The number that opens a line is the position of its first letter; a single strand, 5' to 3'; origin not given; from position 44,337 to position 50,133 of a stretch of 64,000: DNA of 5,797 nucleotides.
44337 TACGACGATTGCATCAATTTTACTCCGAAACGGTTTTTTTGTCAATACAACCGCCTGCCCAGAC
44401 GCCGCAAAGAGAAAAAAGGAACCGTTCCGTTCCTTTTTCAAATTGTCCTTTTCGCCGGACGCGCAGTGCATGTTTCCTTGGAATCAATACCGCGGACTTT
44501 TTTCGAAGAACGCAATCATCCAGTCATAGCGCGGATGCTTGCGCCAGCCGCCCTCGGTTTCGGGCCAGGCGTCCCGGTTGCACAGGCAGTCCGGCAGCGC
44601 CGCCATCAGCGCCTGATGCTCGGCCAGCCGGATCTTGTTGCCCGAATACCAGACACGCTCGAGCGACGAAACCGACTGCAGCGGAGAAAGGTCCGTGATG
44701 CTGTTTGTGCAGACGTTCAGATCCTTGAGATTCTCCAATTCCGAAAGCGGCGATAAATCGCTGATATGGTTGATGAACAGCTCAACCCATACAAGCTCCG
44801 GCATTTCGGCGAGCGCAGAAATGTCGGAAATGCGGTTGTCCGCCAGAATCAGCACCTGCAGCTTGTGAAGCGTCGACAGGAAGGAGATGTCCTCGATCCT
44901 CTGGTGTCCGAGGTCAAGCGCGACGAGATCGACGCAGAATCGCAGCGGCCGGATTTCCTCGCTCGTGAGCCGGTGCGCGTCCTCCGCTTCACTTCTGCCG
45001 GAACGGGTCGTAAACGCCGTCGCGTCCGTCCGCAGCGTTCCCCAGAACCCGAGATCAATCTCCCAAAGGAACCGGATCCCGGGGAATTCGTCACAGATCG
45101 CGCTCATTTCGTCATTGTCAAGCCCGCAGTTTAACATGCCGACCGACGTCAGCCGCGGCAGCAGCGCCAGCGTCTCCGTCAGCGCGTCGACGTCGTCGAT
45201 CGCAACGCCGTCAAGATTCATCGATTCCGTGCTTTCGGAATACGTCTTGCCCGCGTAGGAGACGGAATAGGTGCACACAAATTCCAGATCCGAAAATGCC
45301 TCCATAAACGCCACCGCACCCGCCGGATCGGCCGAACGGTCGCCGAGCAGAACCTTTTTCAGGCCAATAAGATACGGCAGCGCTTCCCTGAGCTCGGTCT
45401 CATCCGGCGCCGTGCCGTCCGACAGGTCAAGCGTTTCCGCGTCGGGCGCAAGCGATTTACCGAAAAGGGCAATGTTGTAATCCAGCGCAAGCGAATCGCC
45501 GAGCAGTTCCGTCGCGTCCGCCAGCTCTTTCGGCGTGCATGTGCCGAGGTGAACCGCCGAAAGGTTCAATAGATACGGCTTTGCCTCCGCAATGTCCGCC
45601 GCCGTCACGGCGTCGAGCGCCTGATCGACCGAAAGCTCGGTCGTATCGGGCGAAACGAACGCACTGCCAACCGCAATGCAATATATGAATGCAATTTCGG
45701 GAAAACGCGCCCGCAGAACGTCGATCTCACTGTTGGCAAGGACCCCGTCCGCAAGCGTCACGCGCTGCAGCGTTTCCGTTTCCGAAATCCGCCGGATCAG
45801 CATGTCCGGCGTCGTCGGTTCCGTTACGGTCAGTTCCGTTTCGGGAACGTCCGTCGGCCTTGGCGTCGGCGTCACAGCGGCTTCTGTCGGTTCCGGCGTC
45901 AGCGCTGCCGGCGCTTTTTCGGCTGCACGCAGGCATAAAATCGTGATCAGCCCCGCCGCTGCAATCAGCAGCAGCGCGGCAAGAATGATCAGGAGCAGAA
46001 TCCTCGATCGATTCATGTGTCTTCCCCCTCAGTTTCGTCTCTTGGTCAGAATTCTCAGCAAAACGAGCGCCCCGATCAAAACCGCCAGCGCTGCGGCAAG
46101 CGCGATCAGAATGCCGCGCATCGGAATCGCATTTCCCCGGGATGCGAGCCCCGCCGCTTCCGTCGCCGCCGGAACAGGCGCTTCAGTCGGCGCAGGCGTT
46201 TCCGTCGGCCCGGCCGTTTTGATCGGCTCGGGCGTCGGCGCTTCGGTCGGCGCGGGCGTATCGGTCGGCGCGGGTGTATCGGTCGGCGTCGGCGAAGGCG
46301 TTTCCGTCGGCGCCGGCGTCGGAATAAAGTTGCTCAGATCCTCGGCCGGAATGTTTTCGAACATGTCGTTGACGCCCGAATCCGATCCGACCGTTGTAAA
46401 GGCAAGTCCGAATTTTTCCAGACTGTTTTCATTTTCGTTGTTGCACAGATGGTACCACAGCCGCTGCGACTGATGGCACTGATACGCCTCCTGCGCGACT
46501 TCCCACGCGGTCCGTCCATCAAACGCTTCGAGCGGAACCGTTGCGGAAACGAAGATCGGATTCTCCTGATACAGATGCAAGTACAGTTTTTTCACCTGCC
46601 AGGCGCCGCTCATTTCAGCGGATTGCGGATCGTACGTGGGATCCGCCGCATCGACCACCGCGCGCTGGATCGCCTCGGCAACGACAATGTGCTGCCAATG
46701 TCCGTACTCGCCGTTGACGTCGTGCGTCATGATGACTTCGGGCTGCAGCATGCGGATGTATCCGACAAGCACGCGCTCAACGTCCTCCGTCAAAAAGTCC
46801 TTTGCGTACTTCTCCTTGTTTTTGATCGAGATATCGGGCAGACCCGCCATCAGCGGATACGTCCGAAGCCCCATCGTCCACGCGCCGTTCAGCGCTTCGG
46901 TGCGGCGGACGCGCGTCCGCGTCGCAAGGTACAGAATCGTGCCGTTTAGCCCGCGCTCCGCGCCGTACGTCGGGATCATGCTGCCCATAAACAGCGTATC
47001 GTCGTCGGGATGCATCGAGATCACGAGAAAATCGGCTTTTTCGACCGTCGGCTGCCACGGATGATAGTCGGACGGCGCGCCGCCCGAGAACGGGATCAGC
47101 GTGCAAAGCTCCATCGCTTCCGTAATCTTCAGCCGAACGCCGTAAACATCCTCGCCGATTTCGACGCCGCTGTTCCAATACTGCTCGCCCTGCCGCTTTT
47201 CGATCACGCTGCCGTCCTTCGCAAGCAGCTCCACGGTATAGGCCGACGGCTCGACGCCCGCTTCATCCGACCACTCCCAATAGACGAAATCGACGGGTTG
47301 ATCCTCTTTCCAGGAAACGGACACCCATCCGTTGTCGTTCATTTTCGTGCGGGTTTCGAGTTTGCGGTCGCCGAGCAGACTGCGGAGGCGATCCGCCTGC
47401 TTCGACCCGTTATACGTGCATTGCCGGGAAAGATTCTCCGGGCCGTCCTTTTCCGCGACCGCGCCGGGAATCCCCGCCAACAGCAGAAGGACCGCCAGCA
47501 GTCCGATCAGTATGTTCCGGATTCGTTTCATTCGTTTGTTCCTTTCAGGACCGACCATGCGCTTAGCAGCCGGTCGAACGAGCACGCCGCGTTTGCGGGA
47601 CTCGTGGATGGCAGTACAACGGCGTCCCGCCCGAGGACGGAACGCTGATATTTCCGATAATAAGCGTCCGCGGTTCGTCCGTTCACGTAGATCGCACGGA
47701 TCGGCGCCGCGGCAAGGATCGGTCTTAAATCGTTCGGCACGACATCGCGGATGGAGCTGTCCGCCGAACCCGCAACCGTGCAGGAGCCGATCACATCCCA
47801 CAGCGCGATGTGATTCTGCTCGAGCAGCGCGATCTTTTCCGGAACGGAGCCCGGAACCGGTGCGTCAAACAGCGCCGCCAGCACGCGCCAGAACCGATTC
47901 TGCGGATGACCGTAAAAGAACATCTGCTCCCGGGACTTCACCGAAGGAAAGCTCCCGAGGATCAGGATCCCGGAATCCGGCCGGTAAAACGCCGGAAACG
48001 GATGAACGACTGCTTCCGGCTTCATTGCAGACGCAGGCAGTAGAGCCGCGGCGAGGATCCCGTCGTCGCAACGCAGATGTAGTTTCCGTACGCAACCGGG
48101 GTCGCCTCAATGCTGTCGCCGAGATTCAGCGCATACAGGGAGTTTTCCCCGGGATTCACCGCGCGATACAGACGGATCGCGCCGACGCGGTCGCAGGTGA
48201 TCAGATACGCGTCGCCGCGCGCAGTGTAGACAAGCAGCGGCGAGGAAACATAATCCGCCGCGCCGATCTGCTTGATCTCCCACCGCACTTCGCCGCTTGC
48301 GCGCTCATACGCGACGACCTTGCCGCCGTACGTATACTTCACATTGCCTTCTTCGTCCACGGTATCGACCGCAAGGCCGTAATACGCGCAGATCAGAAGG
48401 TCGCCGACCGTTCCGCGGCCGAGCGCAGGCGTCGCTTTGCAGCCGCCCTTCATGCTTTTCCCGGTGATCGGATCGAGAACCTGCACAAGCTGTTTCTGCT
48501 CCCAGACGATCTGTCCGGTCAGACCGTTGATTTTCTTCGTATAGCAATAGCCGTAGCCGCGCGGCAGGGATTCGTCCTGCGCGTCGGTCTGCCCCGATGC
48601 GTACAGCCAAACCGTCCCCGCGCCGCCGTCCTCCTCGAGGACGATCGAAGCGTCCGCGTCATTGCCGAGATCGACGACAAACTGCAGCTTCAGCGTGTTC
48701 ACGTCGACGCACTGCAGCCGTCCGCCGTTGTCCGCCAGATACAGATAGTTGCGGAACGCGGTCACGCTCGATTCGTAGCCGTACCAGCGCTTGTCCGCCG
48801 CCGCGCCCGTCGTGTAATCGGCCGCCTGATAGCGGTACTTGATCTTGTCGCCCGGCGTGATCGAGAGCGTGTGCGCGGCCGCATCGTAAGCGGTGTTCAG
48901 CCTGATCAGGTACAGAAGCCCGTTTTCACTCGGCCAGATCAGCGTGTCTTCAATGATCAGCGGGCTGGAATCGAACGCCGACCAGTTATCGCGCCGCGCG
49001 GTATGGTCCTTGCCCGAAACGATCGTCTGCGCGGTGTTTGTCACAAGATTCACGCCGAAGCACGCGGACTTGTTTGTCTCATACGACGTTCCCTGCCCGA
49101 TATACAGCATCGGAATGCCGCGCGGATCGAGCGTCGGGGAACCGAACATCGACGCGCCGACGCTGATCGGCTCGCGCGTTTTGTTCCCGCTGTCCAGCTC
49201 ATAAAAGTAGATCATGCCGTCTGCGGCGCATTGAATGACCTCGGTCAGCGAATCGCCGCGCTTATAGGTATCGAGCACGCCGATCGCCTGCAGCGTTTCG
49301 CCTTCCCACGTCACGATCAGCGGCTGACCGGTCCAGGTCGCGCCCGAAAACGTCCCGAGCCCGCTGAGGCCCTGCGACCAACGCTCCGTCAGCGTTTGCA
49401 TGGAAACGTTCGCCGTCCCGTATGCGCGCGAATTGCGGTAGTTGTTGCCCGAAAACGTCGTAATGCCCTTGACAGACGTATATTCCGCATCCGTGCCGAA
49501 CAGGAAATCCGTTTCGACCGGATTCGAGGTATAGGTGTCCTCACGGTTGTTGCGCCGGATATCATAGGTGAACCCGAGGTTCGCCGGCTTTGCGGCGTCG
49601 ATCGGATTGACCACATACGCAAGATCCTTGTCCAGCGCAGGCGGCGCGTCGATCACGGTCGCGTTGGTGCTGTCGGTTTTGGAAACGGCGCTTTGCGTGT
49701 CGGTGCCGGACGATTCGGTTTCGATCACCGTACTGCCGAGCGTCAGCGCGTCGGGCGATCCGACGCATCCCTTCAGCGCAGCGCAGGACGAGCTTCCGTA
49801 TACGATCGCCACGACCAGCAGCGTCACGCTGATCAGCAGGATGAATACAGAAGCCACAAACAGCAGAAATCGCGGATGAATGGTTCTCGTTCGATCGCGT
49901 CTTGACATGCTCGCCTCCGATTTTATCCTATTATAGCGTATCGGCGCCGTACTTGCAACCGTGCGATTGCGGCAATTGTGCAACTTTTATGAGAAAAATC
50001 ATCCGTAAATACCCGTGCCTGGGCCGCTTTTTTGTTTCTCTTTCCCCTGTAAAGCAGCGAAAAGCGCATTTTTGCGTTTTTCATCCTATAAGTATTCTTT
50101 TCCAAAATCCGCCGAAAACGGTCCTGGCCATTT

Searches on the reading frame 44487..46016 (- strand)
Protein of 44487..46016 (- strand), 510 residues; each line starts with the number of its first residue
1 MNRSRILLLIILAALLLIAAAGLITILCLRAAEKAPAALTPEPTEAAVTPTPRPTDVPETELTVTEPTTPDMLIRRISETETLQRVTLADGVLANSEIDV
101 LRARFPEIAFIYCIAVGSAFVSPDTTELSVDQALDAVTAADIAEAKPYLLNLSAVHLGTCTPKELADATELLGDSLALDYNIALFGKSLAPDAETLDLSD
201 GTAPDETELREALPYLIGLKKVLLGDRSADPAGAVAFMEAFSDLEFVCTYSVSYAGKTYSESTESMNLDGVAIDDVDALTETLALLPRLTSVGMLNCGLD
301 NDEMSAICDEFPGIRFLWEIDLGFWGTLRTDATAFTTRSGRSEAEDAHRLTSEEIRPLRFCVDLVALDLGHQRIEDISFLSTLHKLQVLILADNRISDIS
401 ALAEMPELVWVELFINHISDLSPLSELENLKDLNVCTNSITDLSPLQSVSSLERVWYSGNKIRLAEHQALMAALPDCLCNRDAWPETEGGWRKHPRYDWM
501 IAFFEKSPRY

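Call 97: search_protein_families(library=pfam, proteins=[window:44487-46016:-], max_evalue=0.0001)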
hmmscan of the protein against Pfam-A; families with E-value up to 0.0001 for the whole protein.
window:44487-46016:- (510 aa): 3 families
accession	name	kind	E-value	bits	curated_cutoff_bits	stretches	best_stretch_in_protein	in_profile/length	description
PF12799.13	LRR_4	-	1.6e-12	47.6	27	1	367-403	6-43/44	Leucine Rich repeats (2 copies)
PF13855.12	LRR_8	-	2e-07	31.1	27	0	366-418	5-61/61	Leucine rich repeat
PF14580.12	LRR_9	-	2.8e-05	24.2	30.5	1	366-442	46-127/175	Leucine-rich repeat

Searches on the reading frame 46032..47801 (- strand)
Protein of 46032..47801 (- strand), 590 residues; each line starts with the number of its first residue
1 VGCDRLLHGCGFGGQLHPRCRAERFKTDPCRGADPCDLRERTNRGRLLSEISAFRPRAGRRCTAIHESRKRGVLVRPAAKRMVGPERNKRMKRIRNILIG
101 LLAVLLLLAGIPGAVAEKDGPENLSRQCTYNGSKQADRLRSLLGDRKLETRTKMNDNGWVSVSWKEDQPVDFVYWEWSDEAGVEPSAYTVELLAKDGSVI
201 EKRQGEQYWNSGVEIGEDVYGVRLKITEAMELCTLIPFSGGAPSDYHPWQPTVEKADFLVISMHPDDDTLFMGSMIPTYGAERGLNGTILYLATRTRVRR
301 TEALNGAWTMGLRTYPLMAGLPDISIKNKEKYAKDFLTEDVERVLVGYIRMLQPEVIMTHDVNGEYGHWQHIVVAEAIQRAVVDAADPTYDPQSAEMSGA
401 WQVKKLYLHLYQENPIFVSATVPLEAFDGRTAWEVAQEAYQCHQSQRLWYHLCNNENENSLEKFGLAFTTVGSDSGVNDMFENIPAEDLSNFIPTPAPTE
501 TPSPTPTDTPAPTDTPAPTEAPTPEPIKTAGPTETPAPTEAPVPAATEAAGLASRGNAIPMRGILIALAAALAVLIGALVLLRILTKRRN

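Call 97: search_protein_families(library=pfam, proteins=[window:46032-47801:-], max_evalue=0.0001)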
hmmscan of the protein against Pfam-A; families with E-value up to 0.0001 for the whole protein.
window:46032-47801:- (590 aa): 1 family
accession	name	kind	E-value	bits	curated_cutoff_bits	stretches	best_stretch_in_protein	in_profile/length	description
PF02585.22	PIG-L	-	4.6e-12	47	28.2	1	259-381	1-128/129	GlcNAc-PI de-N-acetylase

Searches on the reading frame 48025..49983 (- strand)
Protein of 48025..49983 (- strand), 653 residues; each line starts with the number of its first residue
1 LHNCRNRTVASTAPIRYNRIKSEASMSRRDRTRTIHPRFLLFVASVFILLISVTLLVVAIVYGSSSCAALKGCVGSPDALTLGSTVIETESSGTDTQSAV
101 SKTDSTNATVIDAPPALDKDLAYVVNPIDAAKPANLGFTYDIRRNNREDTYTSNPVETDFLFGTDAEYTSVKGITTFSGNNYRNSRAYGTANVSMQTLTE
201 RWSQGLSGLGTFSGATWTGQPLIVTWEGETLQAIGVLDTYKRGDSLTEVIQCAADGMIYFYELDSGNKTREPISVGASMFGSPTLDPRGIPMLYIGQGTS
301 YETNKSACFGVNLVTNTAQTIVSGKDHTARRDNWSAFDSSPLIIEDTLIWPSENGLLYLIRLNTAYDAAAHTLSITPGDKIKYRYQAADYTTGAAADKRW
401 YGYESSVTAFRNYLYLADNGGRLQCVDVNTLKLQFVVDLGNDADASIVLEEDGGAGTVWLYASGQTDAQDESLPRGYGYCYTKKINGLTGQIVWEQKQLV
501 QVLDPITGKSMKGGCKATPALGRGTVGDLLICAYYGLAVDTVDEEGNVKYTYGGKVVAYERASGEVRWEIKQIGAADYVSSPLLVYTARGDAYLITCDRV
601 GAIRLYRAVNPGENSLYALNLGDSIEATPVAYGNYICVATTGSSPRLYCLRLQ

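Call 97: search_protein_families(library=pfam, proteins=[window:48025-49983:-], max_evalue=0.0001)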
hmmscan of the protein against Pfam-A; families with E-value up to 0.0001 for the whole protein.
window:48025-49983:- (653 aa): 1 family
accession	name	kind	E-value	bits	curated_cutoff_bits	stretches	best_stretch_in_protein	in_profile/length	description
PF13360.13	PQQ_2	-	8.1e-05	22.8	27.6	0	488-584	11-76/233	Outer membrane protein assembly factor BamB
